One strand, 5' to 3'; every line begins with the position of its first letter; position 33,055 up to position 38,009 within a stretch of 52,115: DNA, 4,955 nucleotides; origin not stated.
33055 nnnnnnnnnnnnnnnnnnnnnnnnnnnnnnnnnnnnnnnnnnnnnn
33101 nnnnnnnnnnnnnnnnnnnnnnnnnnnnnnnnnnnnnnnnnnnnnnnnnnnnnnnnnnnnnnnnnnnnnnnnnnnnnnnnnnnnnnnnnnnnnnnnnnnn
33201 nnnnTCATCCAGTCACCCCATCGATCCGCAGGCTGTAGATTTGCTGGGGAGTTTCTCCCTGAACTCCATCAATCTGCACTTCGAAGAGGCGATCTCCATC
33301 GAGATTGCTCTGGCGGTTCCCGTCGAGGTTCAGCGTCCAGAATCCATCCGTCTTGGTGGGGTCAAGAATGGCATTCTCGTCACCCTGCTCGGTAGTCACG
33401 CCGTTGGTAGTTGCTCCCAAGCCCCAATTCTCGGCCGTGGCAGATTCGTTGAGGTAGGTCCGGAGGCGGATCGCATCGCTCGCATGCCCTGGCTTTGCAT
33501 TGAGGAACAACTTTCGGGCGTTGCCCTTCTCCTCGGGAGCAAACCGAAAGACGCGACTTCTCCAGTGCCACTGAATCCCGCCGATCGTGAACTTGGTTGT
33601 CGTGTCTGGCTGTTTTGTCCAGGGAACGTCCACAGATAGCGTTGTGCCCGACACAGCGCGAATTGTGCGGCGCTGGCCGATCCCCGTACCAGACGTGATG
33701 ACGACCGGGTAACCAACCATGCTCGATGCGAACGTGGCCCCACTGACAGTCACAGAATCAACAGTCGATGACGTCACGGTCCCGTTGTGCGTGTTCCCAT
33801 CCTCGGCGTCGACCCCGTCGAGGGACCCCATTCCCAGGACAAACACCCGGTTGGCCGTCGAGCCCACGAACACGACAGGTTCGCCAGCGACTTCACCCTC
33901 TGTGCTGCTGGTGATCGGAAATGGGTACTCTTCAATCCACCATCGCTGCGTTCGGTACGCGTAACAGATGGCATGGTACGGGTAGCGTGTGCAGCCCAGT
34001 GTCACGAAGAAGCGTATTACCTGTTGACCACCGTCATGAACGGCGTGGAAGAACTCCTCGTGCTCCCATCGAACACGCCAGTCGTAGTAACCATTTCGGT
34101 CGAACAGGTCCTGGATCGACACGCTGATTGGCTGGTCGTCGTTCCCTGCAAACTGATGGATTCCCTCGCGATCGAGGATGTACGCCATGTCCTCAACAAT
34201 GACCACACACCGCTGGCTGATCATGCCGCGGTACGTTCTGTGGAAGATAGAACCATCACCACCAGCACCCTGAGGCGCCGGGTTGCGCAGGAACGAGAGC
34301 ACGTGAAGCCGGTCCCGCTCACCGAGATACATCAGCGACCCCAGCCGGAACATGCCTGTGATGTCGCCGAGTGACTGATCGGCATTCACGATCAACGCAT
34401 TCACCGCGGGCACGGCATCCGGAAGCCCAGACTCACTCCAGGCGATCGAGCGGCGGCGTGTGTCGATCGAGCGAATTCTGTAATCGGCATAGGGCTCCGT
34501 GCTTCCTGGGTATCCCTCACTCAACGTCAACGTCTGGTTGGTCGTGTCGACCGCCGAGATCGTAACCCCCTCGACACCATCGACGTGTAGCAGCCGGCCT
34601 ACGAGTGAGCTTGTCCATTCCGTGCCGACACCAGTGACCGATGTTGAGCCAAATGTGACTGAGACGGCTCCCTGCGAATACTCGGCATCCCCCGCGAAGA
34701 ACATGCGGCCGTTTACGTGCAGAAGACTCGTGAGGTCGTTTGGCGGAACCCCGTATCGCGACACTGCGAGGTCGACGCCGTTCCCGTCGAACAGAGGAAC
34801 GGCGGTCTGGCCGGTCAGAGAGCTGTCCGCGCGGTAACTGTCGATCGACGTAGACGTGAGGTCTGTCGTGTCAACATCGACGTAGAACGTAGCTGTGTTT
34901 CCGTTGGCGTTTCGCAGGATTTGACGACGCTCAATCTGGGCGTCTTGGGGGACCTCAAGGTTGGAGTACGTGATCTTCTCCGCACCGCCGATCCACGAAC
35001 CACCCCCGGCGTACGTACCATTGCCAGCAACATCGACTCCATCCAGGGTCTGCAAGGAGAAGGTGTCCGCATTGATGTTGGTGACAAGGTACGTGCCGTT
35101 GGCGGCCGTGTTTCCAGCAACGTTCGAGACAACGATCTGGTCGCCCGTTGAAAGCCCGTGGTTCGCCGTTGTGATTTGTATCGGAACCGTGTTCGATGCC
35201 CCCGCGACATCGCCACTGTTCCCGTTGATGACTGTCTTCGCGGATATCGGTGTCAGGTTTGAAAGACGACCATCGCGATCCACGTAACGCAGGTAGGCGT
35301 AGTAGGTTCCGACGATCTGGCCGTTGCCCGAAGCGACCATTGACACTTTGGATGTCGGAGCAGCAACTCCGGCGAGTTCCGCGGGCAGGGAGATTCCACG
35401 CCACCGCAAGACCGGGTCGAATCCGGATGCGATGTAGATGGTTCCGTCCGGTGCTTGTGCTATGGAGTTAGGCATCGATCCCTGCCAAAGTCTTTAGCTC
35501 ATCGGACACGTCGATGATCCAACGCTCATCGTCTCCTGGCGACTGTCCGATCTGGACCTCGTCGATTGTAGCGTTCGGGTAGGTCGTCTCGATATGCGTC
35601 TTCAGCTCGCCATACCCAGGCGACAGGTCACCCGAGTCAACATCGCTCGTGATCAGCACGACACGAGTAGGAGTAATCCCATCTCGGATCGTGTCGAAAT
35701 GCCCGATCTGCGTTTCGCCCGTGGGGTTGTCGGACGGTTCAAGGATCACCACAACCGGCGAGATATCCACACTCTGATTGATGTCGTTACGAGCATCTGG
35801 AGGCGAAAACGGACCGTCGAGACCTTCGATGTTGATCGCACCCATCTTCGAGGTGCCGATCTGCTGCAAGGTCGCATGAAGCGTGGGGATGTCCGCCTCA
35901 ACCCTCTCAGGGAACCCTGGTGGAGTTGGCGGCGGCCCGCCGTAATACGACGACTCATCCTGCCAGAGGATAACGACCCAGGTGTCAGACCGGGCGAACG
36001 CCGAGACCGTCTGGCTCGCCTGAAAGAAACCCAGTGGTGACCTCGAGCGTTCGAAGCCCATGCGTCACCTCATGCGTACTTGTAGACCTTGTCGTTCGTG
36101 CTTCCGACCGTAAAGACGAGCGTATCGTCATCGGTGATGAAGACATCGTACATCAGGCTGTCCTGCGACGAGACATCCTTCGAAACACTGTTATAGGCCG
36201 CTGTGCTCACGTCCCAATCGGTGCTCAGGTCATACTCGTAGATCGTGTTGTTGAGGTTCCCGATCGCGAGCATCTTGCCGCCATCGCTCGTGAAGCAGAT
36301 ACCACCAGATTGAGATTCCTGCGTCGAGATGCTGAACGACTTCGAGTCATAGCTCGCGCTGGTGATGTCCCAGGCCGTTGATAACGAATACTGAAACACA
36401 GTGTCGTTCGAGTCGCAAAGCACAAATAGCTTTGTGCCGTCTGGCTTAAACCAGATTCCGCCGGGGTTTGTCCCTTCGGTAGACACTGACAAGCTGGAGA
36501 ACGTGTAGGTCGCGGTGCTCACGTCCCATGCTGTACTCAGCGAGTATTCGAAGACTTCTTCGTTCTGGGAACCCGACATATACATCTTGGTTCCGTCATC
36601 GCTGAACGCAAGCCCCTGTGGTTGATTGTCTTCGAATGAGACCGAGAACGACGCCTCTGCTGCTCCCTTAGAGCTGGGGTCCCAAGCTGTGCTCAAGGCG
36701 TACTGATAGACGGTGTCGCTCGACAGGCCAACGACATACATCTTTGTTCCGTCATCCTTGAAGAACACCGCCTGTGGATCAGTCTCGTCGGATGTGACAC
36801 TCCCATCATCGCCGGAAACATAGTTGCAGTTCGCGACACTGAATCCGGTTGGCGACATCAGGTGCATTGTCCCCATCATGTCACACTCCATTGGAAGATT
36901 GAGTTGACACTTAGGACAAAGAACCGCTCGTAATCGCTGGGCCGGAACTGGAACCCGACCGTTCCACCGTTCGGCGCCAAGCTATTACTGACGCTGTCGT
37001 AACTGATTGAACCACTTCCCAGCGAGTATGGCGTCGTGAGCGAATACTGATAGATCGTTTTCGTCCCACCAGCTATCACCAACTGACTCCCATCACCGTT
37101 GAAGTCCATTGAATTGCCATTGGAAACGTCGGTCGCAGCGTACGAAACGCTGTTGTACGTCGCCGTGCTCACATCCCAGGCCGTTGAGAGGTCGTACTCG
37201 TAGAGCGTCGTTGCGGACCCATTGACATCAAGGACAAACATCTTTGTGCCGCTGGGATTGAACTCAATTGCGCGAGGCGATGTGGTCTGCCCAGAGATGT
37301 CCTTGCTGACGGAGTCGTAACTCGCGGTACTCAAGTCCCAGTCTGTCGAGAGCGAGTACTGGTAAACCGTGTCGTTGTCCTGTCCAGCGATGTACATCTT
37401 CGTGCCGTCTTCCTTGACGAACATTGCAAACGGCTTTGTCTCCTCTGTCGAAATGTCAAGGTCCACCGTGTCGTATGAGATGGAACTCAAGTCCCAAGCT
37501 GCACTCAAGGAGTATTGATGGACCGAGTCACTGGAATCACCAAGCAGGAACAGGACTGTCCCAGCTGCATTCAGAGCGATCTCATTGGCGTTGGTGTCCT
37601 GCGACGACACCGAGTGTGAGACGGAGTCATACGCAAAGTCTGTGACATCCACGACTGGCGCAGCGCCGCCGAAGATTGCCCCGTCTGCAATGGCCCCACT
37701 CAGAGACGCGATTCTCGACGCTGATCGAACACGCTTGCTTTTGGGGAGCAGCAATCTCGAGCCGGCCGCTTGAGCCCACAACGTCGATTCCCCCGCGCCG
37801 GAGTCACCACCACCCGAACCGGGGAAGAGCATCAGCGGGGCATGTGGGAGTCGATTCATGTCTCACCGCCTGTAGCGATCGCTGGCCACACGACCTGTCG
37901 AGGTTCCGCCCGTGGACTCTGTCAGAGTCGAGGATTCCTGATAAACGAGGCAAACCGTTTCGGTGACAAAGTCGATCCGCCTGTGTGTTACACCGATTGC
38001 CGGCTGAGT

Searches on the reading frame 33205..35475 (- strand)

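Call 13: search_protein_families(library=pfam, proteins=[window:33205-35475:-], max_evalue=0.01)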
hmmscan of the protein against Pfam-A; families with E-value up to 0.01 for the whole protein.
window:33205-35475:- (756 aa): 1 family
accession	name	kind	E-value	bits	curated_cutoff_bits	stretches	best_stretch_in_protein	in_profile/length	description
PF16190.11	E1_FCCH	-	0.0002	21.8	29.5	1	102-159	10-64/70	Ubiquitin-activating enzyme E1 FCCH domain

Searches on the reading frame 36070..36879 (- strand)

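Call 13: search_protein_families(library=pfam, proteins=[window:36070-36879:-], max_evalue=0.01)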
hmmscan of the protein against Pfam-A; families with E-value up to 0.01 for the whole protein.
window:36070-36879:- (269 aa): 4 families
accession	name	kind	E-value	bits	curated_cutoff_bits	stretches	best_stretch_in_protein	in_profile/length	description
PF08450.18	SGL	-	1.6e-07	31.6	26.3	1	87-134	136-183/246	SMP-30/Gluconolactonase/LRE-like region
PF10282.15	Lactonase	-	1.2e-05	25.1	21.7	1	37-168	147-275/344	Lactonase, 7-bladed beta-propeller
PF25171.1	Beta-prop_WDR36-Utp21_1st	-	0.00038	20.4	80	0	176-221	180-225/266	WDR36/Utp21 first beta-propeller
PF16146.10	DUF4854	-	0.0015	19.3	28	0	92-129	21-58/102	Domain of unknown function (DUF4854)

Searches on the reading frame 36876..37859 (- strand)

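Call 13: search_protein_families(library=pfam, proteins=[window:36876-37859:-], max_evalue=0.01)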
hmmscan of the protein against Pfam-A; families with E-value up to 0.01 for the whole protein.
window:36876-37859:- (327 aa): 1 family
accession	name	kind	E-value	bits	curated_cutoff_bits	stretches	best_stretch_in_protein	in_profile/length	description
PF10282.15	Lactonase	-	1.3e-05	25.1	21.7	1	94-226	196-324/344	Lactonase, 7-bladed beta-propeller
